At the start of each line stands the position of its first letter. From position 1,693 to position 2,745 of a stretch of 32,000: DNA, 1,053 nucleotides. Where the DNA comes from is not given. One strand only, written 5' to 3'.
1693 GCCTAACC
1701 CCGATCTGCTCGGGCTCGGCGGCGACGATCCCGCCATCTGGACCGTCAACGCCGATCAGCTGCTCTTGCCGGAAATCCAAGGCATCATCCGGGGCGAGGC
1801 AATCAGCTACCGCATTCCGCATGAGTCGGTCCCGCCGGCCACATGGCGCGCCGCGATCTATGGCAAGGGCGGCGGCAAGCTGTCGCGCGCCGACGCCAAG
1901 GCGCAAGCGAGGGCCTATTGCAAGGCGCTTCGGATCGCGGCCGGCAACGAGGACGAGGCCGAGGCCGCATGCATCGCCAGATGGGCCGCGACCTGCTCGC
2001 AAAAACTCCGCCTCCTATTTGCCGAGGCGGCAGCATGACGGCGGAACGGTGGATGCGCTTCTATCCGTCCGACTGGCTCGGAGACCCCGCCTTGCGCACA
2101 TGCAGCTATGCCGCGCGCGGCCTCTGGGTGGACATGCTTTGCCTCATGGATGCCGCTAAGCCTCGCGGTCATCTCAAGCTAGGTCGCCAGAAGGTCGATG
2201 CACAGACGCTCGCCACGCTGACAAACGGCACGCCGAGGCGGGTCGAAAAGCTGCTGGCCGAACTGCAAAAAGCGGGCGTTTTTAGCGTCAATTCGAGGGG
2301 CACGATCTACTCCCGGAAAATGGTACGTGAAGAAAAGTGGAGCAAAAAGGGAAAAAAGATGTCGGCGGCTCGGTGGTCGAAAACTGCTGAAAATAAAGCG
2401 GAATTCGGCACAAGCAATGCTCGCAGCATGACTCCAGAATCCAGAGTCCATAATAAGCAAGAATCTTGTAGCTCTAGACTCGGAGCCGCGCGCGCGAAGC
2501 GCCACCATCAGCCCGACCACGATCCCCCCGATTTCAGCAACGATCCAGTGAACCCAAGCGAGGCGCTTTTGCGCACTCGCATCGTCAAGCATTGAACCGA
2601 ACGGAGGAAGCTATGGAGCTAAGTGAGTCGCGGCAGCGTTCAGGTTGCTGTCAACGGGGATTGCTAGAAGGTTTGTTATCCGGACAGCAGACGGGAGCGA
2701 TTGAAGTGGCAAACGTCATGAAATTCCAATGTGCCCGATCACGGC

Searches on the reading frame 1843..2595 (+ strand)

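Call 10: search_protein_families(library=phrogs, proteins=[window:1843-2595:+], max_evalue=0.001)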
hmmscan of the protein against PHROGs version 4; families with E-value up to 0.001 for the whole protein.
window:1843-2595:+ (250 aa): 1 family
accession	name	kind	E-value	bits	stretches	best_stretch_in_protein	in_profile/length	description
phrog_13246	-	DNA, RNA and nucleotide metabolism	3.7e-05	24.4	1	90-228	15-144/250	replisome organizer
